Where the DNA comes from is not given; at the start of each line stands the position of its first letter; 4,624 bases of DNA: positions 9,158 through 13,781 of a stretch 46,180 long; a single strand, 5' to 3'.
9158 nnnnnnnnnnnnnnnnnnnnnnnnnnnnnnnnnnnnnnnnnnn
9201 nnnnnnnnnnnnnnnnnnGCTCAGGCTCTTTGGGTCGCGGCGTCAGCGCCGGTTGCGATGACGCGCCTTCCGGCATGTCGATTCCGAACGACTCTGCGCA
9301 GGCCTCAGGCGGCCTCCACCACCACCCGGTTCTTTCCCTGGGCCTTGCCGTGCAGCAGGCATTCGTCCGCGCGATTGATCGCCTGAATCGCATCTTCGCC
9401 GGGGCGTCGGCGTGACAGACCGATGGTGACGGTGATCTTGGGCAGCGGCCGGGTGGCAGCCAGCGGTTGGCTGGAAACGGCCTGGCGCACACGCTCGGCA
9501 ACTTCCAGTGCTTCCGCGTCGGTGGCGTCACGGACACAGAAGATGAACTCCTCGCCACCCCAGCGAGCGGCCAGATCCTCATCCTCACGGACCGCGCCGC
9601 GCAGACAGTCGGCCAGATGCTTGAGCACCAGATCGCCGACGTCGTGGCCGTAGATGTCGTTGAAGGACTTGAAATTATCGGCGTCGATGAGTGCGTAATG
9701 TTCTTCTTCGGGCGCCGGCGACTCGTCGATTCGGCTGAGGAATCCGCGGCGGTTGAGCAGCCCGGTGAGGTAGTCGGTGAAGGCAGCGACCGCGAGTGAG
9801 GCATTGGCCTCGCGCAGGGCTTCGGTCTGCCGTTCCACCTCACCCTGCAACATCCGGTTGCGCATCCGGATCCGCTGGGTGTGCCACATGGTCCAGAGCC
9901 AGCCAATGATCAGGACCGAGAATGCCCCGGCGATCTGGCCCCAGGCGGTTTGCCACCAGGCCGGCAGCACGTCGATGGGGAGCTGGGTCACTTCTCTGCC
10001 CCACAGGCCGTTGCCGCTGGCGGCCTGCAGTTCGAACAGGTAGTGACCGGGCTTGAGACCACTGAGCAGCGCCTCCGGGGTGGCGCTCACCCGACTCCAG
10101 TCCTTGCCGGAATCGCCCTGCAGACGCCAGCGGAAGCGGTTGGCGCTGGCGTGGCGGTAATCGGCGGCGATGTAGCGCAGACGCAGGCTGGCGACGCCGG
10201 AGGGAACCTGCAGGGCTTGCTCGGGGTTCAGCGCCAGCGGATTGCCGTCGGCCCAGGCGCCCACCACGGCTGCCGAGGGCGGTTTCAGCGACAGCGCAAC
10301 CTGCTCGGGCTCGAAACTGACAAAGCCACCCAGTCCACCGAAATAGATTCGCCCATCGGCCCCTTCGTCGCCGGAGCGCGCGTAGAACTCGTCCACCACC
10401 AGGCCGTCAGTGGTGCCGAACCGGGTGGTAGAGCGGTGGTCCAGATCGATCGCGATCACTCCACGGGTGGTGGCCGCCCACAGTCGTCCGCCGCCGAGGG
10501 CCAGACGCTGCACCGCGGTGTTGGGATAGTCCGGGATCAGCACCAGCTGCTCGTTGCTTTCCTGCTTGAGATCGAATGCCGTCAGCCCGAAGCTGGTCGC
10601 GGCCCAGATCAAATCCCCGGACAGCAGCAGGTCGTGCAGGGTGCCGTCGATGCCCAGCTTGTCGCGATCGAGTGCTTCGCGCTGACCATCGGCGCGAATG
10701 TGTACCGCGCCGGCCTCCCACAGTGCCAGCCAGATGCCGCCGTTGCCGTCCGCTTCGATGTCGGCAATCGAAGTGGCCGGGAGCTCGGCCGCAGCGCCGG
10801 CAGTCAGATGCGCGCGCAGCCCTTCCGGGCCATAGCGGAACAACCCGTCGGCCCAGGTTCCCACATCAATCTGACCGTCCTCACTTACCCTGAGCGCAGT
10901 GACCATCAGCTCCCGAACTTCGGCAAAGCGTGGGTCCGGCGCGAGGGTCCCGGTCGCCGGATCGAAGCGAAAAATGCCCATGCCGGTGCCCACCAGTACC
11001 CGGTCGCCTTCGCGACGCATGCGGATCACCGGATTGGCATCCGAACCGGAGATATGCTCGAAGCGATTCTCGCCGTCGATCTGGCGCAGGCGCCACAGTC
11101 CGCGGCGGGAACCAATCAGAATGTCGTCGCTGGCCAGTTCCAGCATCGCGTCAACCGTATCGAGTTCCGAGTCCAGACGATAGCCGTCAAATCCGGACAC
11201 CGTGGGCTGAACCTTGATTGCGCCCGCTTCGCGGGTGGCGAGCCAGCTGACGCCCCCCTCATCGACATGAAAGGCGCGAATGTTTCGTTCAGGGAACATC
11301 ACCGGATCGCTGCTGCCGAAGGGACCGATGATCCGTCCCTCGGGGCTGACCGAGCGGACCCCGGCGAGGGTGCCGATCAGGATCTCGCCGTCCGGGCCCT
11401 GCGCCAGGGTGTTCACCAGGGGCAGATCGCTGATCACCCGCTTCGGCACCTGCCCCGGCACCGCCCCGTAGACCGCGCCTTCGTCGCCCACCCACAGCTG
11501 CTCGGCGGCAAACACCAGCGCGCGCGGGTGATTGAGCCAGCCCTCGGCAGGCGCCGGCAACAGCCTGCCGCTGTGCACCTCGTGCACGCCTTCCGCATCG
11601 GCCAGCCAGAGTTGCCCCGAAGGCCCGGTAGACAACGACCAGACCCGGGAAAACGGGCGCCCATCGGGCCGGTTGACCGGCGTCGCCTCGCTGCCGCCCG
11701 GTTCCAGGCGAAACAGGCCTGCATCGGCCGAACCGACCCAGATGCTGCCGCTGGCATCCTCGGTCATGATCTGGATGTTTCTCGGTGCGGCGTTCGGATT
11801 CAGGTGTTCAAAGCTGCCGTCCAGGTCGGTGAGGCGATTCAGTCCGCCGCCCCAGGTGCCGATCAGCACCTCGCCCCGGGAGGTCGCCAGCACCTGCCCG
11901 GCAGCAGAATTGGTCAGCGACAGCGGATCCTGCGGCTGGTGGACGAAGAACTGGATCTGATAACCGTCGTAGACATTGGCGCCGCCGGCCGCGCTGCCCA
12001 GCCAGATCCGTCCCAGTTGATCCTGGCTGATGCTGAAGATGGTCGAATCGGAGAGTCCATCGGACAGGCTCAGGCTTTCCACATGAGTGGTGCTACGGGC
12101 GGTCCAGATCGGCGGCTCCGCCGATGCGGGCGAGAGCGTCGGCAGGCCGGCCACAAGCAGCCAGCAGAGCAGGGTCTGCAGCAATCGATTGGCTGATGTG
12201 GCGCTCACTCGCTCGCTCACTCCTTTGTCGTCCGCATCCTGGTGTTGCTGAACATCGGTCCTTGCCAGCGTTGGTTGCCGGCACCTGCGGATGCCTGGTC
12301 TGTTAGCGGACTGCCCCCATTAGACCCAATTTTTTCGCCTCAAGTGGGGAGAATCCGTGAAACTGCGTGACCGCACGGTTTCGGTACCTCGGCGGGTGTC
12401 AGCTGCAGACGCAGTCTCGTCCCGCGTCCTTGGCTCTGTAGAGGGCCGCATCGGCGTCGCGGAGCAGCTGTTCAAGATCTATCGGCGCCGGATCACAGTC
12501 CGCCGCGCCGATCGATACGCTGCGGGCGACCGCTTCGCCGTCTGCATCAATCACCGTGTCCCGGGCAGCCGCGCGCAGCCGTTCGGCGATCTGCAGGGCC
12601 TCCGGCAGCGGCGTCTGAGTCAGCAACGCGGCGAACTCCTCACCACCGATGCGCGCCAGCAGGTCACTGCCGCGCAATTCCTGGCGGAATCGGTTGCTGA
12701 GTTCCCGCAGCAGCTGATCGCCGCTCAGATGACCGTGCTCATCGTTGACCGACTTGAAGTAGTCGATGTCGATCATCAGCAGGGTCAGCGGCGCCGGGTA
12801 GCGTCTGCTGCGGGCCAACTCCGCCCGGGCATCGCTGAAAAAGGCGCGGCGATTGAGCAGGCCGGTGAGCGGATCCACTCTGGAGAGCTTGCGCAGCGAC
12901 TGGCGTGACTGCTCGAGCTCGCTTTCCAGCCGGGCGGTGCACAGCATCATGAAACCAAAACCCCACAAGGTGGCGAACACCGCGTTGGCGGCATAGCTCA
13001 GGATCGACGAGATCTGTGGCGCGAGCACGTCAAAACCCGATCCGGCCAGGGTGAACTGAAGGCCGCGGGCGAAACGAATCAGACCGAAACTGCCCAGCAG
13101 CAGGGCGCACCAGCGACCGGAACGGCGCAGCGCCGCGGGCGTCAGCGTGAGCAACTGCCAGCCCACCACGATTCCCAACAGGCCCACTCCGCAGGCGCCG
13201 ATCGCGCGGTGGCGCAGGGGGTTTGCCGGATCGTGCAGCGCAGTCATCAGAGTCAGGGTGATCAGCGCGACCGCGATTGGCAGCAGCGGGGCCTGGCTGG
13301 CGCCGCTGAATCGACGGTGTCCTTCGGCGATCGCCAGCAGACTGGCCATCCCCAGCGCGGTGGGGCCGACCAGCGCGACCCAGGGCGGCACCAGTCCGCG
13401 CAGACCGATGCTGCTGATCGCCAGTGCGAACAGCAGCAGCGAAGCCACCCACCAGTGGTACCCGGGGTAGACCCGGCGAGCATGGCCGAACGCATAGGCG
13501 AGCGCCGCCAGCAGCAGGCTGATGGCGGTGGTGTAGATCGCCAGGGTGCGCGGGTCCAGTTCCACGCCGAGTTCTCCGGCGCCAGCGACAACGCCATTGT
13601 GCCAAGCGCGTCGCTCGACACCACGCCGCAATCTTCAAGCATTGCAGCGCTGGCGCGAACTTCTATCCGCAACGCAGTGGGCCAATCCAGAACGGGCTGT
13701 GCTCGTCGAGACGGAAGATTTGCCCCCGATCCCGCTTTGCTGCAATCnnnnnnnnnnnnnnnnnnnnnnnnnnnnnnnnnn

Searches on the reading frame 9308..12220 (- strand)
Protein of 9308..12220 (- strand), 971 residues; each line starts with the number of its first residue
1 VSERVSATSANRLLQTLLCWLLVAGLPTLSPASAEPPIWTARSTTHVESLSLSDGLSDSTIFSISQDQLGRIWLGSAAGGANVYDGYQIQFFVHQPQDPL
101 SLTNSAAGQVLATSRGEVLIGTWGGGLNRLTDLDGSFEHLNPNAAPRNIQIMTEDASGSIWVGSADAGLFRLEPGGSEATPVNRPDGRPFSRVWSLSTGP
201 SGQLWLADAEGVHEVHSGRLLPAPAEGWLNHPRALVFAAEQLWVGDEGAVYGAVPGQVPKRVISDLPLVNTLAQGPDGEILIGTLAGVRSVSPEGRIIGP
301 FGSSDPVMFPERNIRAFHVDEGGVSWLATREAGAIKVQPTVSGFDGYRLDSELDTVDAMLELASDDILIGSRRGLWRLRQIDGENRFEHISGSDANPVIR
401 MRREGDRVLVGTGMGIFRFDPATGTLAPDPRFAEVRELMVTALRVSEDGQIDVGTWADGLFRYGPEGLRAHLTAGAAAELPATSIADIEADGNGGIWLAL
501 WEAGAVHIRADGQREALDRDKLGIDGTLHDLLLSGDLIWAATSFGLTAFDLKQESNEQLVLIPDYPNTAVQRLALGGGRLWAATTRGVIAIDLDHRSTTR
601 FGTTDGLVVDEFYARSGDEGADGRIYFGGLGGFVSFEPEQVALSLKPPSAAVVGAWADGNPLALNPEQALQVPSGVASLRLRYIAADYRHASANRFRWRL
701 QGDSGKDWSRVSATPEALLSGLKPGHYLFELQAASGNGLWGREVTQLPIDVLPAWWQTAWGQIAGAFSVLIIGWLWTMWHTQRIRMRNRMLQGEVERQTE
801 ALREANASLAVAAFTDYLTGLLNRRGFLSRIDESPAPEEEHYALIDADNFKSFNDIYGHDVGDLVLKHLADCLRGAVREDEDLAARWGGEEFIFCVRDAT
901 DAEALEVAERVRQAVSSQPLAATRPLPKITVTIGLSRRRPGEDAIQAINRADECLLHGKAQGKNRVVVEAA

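Call 20: search_protein_families(library=pfam, proteins=[window:9308-12220:-], max_evalue=0.001)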
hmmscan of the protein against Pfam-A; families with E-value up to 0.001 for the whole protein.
window:9308-12220:- (971 aa): 4 families
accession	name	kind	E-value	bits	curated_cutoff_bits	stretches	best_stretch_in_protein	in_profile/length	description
PF00990.26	GGDEF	-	4.7e-34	117.9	23.8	1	813-965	1-161/161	Diguanylate cyclase, GGDEF domain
PF07494.17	Reg_prop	-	3.8e-14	51.4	20.4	0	55-76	1-22/24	Two component regulator propeller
PF07495.19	Y_Y_Y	-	3.5e-06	27.3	26.6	1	688-751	2-64/65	Y_Y_Y domain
PF08450.18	SGL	-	0.00088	19.4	26.3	0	491-508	192-209/246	SMP-30/Gluconolactonase/LRE-like region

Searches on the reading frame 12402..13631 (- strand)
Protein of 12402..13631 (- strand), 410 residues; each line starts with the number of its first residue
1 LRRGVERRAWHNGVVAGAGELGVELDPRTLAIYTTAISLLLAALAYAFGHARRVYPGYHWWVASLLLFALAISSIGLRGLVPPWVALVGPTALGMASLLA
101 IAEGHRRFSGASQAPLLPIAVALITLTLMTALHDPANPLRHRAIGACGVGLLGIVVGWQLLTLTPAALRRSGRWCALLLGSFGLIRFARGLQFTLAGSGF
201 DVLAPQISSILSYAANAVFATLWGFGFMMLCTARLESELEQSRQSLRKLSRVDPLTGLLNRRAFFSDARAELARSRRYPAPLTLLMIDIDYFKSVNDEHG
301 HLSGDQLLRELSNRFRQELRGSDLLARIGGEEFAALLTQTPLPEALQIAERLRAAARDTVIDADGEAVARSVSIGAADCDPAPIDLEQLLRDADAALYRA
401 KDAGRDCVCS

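Call 20: search_protein_families(library=pfam, proteins=[window:12402-13631:-], max_evalue=0.001)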
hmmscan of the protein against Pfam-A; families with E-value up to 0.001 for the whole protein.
window:12402-13631:- (410 aa): 2 families
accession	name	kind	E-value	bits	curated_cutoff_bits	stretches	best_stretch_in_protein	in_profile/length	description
PF00990.26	GGDEF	-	1.5e-42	145.5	23.8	1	252-406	3-160/161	Diguanylate cyclase, GGDEF domain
PF17853.6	GGDEF_2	-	0.00026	21.6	24.5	1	289-397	30-114/116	GGDEF-like domain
